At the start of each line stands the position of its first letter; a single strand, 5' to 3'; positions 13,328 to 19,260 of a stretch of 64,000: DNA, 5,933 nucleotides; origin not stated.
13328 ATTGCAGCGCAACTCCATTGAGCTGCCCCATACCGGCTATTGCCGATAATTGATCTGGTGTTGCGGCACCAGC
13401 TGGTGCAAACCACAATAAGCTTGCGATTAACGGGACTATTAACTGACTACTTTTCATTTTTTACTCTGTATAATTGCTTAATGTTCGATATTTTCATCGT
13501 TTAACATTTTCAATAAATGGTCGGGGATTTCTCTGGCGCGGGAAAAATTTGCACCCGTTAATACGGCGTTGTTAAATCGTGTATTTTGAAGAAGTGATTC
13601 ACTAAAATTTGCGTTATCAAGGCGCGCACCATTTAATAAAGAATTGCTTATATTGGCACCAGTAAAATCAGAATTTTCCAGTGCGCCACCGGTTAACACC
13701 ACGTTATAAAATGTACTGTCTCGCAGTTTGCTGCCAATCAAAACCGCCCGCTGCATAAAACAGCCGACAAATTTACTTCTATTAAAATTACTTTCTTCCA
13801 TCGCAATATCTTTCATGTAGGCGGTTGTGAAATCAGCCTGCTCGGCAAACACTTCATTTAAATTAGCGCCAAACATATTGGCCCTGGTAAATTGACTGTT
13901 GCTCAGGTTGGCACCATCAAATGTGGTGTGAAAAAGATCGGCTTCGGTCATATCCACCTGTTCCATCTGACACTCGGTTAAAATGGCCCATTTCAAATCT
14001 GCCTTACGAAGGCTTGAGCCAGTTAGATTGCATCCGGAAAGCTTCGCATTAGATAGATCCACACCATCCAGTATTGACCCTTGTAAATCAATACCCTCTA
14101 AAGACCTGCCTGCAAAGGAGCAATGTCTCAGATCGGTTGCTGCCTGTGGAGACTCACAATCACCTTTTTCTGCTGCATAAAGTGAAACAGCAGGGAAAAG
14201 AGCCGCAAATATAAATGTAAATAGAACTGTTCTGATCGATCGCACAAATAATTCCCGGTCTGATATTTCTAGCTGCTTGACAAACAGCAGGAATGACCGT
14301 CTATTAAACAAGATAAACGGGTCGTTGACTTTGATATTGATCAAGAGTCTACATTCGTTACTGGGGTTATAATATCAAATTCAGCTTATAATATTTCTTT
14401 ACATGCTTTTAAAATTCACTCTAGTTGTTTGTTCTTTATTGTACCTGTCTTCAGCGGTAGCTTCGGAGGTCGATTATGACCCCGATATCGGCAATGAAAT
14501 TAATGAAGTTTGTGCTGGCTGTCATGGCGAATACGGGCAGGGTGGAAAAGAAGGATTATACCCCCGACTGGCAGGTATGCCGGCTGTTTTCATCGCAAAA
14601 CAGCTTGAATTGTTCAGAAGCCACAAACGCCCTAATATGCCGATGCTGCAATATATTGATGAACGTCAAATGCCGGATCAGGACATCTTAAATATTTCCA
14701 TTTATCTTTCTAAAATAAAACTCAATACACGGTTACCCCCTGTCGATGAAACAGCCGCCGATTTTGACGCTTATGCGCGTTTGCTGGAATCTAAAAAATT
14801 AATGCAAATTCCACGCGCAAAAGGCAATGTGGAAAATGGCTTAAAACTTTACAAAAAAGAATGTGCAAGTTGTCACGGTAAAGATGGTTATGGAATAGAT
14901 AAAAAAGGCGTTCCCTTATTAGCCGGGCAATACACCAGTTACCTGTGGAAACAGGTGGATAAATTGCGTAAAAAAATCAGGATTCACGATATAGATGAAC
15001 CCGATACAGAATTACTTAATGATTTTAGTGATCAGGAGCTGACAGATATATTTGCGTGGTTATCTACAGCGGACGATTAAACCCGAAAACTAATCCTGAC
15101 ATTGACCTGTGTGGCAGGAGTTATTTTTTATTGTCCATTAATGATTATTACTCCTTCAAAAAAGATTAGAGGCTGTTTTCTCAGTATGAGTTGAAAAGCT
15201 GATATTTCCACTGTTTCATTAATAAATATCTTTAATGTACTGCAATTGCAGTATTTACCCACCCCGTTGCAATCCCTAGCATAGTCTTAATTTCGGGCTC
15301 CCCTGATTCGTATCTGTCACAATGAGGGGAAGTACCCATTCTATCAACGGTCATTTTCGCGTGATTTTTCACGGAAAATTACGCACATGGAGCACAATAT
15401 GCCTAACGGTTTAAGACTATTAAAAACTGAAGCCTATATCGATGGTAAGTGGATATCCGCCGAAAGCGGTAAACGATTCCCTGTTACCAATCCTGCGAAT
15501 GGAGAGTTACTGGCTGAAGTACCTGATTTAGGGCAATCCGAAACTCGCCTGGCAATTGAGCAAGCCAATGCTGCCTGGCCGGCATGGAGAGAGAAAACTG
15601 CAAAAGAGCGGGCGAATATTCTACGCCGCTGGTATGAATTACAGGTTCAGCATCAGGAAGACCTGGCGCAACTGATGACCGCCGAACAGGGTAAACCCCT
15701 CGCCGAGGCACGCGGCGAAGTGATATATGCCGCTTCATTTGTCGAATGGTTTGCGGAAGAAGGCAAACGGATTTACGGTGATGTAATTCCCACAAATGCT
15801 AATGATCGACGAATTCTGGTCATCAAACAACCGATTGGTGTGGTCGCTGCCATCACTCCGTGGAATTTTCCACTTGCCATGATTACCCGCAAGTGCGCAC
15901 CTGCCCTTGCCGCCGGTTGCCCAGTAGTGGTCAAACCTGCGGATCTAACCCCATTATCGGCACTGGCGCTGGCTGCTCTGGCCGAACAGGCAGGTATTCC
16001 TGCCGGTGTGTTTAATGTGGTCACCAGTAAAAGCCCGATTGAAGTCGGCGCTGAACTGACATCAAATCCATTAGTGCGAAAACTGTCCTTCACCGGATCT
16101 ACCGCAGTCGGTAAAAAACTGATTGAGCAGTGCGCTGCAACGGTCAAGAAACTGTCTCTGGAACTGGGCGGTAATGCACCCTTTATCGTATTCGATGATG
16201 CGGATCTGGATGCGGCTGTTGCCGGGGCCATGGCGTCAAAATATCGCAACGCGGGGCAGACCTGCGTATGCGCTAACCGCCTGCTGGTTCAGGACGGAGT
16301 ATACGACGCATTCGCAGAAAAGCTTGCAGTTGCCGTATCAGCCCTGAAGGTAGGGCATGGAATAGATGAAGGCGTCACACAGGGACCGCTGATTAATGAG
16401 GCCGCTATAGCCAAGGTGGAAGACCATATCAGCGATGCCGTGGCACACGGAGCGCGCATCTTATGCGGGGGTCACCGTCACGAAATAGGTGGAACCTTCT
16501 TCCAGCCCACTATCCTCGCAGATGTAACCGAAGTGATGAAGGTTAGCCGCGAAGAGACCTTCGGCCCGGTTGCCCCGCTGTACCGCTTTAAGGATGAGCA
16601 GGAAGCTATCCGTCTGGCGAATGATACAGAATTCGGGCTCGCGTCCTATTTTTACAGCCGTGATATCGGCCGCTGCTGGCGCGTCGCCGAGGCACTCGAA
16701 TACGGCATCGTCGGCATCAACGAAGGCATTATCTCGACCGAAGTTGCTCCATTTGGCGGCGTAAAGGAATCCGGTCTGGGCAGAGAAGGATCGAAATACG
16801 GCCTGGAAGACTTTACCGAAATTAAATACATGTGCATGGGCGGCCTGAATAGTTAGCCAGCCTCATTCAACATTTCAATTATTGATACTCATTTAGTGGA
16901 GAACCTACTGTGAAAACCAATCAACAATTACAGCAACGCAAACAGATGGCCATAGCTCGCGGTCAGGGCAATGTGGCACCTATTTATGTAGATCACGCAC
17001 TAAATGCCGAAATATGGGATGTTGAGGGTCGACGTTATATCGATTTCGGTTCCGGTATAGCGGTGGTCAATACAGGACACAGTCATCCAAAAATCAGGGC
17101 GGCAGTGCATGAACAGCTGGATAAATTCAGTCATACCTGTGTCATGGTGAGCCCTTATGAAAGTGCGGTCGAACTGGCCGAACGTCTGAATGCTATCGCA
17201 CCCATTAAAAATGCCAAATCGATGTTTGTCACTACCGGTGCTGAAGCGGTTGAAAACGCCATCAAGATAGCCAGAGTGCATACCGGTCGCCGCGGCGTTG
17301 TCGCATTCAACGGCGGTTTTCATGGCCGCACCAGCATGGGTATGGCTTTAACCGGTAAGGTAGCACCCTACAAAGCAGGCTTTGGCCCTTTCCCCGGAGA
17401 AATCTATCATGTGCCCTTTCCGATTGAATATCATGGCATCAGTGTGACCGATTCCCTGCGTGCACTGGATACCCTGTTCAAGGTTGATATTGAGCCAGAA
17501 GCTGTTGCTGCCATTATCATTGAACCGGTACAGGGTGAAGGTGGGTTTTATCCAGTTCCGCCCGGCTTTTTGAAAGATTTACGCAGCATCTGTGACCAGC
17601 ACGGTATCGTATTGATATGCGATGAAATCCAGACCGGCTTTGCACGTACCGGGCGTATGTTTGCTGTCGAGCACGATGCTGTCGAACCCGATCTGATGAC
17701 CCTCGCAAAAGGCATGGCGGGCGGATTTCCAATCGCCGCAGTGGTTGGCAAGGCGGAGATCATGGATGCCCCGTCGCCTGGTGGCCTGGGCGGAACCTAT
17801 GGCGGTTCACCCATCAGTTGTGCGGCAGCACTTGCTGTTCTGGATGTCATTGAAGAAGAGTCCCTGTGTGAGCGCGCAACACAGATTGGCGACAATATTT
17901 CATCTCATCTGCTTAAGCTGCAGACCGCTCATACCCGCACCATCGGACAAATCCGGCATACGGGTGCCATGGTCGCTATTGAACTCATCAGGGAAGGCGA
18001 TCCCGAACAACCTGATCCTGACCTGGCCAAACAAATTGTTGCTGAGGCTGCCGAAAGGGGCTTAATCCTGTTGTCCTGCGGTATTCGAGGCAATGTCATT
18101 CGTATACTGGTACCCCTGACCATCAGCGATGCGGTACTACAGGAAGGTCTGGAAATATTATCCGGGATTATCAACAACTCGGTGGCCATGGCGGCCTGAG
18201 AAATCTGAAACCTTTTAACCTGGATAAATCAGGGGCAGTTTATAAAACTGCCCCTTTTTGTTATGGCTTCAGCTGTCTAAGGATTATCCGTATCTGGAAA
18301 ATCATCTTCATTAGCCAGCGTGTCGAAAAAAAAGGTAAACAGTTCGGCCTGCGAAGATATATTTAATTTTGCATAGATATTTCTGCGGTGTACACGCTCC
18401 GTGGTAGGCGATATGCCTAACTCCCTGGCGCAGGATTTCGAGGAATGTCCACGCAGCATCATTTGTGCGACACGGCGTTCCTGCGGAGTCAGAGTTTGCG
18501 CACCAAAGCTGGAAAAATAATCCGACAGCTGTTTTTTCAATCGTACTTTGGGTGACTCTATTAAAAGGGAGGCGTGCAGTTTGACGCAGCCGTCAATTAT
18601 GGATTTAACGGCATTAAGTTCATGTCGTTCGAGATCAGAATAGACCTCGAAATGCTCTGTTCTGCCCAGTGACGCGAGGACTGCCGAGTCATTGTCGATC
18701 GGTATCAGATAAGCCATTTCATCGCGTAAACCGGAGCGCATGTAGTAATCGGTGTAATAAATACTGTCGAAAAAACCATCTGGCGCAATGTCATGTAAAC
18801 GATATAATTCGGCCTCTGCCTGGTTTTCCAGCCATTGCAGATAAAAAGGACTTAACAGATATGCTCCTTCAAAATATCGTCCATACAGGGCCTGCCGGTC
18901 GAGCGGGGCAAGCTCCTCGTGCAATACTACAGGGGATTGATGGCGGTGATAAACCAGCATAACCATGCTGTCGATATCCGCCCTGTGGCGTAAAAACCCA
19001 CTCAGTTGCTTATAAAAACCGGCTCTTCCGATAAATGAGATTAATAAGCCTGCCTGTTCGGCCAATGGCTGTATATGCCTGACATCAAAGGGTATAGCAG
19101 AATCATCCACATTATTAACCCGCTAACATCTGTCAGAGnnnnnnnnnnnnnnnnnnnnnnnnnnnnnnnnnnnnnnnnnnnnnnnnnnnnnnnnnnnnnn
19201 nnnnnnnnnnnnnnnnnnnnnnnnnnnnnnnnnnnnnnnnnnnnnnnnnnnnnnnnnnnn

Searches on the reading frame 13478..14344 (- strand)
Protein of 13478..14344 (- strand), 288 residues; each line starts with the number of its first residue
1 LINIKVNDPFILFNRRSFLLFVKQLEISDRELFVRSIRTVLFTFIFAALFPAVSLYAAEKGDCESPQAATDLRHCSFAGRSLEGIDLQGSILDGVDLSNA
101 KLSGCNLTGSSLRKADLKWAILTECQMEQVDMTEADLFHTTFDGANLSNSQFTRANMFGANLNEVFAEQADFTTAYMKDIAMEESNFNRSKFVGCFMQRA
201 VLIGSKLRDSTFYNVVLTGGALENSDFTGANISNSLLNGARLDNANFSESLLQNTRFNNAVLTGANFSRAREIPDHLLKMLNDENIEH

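Call 14: search_protein_families(library=ncbifam, proteins=[window:13478-14344:-], max_evalue=0.00001)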
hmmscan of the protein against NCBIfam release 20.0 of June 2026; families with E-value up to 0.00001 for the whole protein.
window:13478-14344:- (288 aa): 18 families
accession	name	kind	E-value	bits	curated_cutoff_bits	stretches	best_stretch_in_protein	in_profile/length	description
NF047416.1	penta_HetL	equivalog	8.6e-23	80.9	260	2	71-210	34-173/218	heterocyst differentiation pentapeptide repeat protein HetL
NF052603.1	penta_Alr5209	equivalog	1.5e-21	76.6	125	1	76-174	14-109/113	Alr5209 family pentapeptide repeat protein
NF011743.0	PRK15196.1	equivalog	6.3e-20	71.3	354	2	117-270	154-307/350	type III secretion system effector PipB2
NF011744.0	PRK15197.1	equivalog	4e-16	59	274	1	77-170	156-249/291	SPI-2 type III secretion system effector PipB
NF012152.0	penta_rpt_QnrC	exception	2.1e-14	54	500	1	80-198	6-125/221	QnrC family quinolone resistance pentapeptide repeat protein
NF000071.4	penta_rpt_QnrA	exception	3.9e-14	52.9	450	1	183-272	19-104/218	QnrA family quinolone resistance pentapeptide repeat protein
NF033086.2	penta_rpt_Qnr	equivalog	6.7e-14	52.1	240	2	96-177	16-98/211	Qnr family pentapeptide repeat protein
NF000349.1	mfpA_AE000516.2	equivalog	5.2e-13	49.2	360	1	150-273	7-135/183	pentapeptide repeat protein MfpA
NF012151.0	penta_rpt_QnrAS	exception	1.6e-12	47.9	490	1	180-271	11-103/218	QnrAS family quinolone resistance pentapeptide repeat protein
NF000421.1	penta_rpt_QnrVC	exception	4.4e-12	46.4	460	1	94-197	20-124/218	QnrVC family quinolone resistance pentapeptide repeat protein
NF038182.1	penta_rpt_SmQnr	exception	1.3e-11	44.7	460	1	68-151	118-201/215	SmQnr family pentapeptide repeat protein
NF000056.3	penta_rpt_QnrS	exception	2.2e-11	43.8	460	1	189-271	20-103/218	QnrS family quinolone resistance pentapeptide repeat protein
NF000420.1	penta_rpt_QnrB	exception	2.1e-09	37.7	460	1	75-258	13-197/214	QnrB family quinolone resistance pentapeptide repeat protein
NF000139.2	penta_rpt_QnrD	exception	2.7e-09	37.3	425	0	101-186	24-110/214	QnrD family quinolone resistance pentapeptide repeat protein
NF033375.2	penta_rpt_QnrE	exception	5.7e-09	36.3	480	1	75-253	13-192/214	QnrE family quinolone resistance pentapeptide repeat protein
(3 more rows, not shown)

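Call 15: search_protein_families(library=pfam, proteins=[window:13478-14344:-], max_evalue=0.0001)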
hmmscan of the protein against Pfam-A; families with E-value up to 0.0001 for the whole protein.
window:13478-14344:- (288 aa): 3 families
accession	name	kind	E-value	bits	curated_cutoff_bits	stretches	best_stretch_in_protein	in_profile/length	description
PF00805.28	Pentapeptide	-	7.4e-41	137.7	20.2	5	71-109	2-40/40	Pentapeptide repeats (8 copies)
PF13599.13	Pentapeptide_4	-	1.6e-27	95.8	38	3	81-152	7-78/78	Pentapeptide repeat region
PF13576.12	Pentapeptide_3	-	3.8e-19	69.1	27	1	227-271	1-48/48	Pentapeptide repeats (9 copies)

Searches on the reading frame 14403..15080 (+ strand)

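Call 14: search_protein_families(library=ncbifam, proteins=[window:14403-15080:+], max_evalue=0.00001)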
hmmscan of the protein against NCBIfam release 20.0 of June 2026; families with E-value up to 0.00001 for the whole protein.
window:14403-15080:+ (225 aa): 4 families
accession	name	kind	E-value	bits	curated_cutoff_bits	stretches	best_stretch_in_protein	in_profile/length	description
NF050122.1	bc1_QcrC_actin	exception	2.1e-10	40.4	200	1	124-220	22-114/253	cytochrome bc1 complex diheme cytochrome c subunit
TIGR00782.1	ccoP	equivalog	1.3e-08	34.6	179.95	0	135-180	195-240/285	cytochrome-c oxidase, cbb3-type subunit III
NF049874.1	PdsA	exception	2.1e-08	34.2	330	1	32-213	23-187/198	periplasmic diheme shuttle PdsA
NF045773.1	cytochro_C550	exception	5.6e-06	26.3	125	0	142-164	48-70/118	cytochrome c550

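Call 15: search_protein_families(library=pfam, proteins=[window:14403-15080:+], max_evalue=0.0001)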
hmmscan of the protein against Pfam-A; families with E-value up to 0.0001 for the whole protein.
window:14403-15080:+ (225 aa): 2 families
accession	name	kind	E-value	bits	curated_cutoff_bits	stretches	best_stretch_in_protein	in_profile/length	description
PF00034.26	Cytochrom_C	-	1.9e-17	64.8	21.3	2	143-223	1-89/90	Cytochrome c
PF13442.11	Cytochrome_CBB3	-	2e-12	47.7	27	1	142-220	2-68/68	Cytochrome C oxidase, cbb3-type, subunit III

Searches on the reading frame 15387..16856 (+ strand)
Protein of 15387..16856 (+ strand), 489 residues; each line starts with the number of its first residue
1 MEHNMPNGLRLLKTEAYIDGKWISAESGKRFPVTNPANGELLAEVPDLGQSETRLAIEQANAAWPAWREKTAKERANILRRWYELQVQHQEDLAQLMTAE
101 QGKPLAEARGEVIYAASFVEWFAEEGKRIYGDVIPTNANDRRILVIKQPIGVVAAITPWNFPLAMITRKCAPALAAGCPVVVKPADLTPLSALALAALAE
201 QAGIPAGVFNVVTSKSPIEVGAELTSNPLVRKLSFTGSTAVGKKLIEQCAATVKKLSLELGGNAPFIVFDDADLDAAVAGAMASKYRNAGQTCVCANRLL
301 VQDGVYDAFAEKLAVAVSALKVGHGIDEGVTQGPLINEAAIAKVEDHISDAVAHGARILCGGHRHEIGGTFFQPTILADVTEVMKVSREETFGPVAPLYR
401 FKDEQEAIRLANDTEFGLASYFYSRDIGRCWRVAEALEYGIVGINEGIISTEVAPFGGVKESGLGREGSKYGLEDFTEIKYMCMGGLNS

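Call 14: search_protein_families(library=ncbifam, proteins=[window:15387-16856:+], max_evalue=0.00001)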
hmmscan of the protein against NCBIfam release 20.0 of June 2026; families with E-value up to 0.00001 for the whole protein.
window:15387-16856:+ (489 aa): 43 families (the best 25 are shown)
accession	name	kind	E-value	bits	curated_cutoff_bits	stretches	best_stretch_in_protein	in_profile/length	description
NF008415.0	PRK11241.1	equivalog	1.6e-250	831.8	828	1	9-485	6-481/482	NADP-dependent succinate-semialdehyde dehydrogenase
TIGR01780.1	SSADH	subfamily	3.1e-223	741.6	646.35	1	33-480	1-448/448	succinate-semialdehyde dehydrogenase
NF010000.0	PRK13473.1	subfamily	4.3e-135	451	615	1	14-482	3-470/475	aminobutyraldehyde dehydrogenase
TIGR01804.1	BADH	equivalog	9e-135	449.7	668.6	1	17-480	1-467/467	betaine-aldehyde dehydrogenase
TIGR02299.1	HpaE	equivalog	8.3e-130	433.6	638.35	1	16-484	3-476/488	5-carboxymethyl-2-hydroxymuconate semialdehyde dehydrogenase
NF009725.0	PRK13252.1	equivalog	1.9e-127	425.7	593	1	13-482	6-477/488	betaine-aldehyde dehydrogenase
NF007497.0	PRK10090.1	equivalog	1.1e-125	420.1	500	1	14-479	7-472/480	aldehyde dehydrogenase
NF040648.1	lactal_redase_Meth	equivalog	2.1e-125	419.3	650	1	17-484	2-462/463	lactaldehyde dehydrogenase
NF006916.0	PRK09407.1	equivalog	1.3e-122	410.1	521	1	24-480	29-488/526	succinic semialdehyde dehydrogenase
NF045735.1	PaDhStyDPseudo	equivalog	5.6e-118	394.6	850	1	13-484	2-481/483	phenylacetaldehyde dehydrogenase StyD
NF042993.1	AlphKGSA_gudD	equivalog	1.8e-114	383.1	770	1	15-482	5-478/481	alpha-ketoglutaric semialdehyde dehydrogenase GucD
NF006915.0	PRK09406.1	equivalog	1.7e-110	370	730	1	34-482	6-454/457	NADP-dependent succinic semialdehyde dehydrogenase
TIGR03374.1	ABALDH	equivalog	2e-110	369.9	909.3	1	16-482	4-469/472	aminobutyraldehyde dehydrogenase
TIGR03216.1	OH_muco_semi_DH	equivalog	3.2e-109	365.7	693.25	1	16-484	3-479/481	2-hydroxymuconic semialdehyde dehydrogenase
NF040792.1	glyc_ald_dh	equivalog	1.1e-107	361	760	1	15-482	2-471/488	D-glyceraldehyde dehydrogenase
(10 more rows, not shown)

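Call 15: search_protein_families(library=pfam, proteins=[window:15387-16856:+], max_evalue=0.0001)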
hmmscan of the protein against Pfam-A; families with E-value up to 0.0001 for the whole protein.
window:15387-16856:+ (489 aa): 1 family
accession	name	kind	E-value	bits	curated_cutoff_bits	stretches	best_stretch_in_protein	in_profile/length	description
PF00171.27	Aldedh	-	5.7e-175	582.7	23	1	22-481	1-460/461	Aldehyde dehydrogenase family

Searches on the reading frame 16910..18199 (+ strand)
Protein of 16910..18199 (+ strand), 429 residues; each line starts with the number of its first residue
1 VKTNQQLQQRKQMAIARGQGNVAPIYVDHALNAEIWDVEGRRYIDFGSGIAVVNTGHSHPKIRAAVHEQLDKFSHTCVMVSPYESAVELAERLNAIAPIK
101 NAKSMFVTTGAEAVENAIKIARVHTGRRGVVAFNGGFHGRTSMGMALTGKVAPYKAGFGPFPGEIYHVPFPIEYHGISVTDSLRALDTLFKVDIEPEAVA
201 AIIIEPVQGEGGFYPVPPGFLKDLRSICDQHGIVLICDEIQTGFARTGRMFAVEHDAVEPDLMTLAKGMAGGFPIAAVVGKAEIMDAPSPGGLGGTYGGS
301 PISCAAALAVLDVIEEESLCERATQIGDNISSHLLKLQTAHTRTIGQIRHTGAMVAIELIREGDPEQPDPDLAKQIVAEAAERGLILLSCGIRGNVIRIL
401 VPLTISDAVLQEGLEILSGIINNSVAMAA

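Call 14: search_protein_families(library=ncbifam, proteins=[window:16910-18199:+], max_evalue=0.00001)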
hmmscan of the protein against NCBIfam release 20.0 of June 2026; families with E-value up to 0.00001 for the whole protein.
window:16910-18199:+ (429 aa): 69 families (the best 25 are shown)
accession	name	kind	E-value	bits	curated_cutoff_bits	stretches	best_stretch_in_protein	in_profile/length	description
NF005692.0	PRK07495.1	equivalog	2.2e-192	639.4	724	1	3-423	2-421/425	4-aminobutyrate--2-oxoglutarate transaminase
TIGR00700.1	GABAtrnsam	equivalog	4.3e-176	585.6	506.65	1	9-421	1-418/420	4-aminobutyrate--2-oxoglutarate transaminase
NF005985.0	PRK08088.1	equivalog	1.2e-174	581.1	713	1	1-421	1-421/426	4-aminobutyrate--2-oxoglutarate transaminase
NF005272.0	PRK06777.1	equivalog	3e-173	576.2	725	1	4-421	3-419/421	4-aminobutyrate--2-oxoglutarate transaminase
NF007308.0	PRK09792.1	equivalog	5.2e-166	552.6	747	1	3-421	2-419/421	4-aminobutyrate transaminase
NF004714.0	PRK06058.1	subfamily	4.9e-153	510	639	1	4-423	23-446/447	4-aminobutyrate--2-oxoglutarate transaminase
NF005376.0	PRK06918.1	equivalog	9.2e-151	502.3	676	1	3-424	16-444/451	4-aminobutyrate--2-oxoglutarate transaminase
NF049976.1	AmadipTransam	equivalog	1.1e-138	462.6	650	1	13-422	4-413/416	2-aminoadipate transaminase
NF005993.0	PRK08117.1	subfamily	1.4e-130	435.8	574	1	4-422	5-428/433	aspartate aminotransferase family protein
NF004426.0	PRK05769.1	equivalog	2.8e-123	412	552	1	4-423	17-439/441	acetyl ornithine aminotransferase family protein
NF006228.0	PRK08360.1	equivalog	3.4e-104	348.9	608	1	2-422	2-425/443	aspartate aminotransferase family protein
NF002874.0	PRK03244.1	equivalog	4.1e-98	328.8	457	1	3-424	6-395/399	acetylornithine transaminase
TIGR00707.1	argD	subfamily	1.3e-97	327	410.05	1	24-422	10-381/381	acetylornithine/succinylornithine family transaminase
NF006368.0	PRK08593.1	equivalog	2.4e-93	313.2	570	1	1-421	3-429/448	aspartate aminotransferase family protein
NF045634.1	LeuMetRace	equivalog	3.4e-90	302.8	800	1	10-422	9-425/432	leucine/methionine racemase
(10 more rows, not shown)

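Call 15: search_protein_families(library=pfam, proteins=[window:16910-18199:+], max_evalue=0.0001)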
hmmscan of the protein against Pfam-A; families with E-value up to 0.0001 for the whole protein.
window:16910-18199:+ (429 aa): 2 families
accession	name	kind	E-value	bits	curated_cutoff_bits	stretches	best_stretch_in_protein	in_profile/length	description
PF00202.27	Aminotran_3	-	1.1e-132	443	30.5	1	16-421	3-403/403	Aminotransferase class-III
PF00155.27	Aminotran_1_2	-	3.7e-05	23.5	19.7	0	218-414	165-358/361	Aminotransferase class I and II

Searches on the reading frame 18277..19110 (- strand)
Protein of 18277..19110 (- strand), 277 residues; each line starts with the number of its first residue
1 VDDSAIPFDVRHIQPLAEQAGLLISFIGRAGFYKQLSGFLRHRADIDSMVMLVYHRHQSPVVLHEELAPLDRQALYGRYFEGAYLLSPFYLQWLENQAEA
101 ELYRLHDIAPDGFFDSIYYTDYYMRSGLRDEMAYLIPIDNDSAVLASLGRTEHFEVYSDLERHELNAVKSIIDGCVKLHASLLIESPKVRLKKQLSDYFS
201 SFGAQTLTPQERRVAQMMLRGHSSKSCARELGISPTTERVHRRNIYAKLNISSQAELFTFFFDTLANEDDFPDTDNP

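Call 14: search_protein_families(library=ncbifam, proteins=[window:18277-19110:-], max_evalue=0.00001)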
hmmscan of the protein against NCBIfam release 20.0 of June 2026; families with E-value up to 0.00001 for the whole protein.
window:18277-19110:- (277 aa): 8 families
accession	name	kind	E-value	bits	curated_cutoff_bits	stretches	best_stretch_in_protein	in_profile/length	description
NF007685.0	PRK10360.1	equivalog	6.3e-10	39.2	258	1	204-264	135-195/196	response regulator transcription factor UhpA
NF052445.1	RespRegMctR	equivalog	7.5e-10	38.6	300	1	204-263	142-201/205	two-component system response regulator MctR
NF006900.1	PRK09390.1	equivalog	2.4e-09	37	255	1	205-258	141-194/203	response regulator FixJ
NF041232.1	BagY_FevT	exception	1.1e-07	31.1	700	1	205-264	295-358/367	LuxR family transcriptional regulator BagY/FevT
NF007935.0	PRK10651.1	equivalog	2.4e-07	30.1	250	1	201-256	150-205/216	two-component system response regulator NarL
NF040749.1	tetrathio_RR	equivalog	8.9e-07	28.8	290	1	204-259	131-186/191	tetrathionate respiration response regulator TtrR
NF047785.1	respo_reg_MadR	equivalog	1.9e-06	27.4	300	1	204-256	146-198/209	MadR family response regulator transcription factor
NF003420.0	PRK04841.1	equivalog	7.4e-06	24.3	537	0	206-256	838-888/903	HTH-type transcriptional regulator MalT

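Call 15: search_protein_families(library=pfam, proteins=[window:18277-19110:-], max_evalue=0.0001)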
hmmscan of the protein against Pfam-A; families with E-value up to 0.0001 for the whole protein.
window:18277-19110:- (277 aa): 1 family
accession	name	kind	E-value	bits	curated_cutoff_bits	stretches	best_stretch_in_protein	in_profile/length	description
PF00196.25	GerE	-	1.2e-14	54.1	23.5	1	205-259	1-55/57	Bacterial regulatory proteins, luxR family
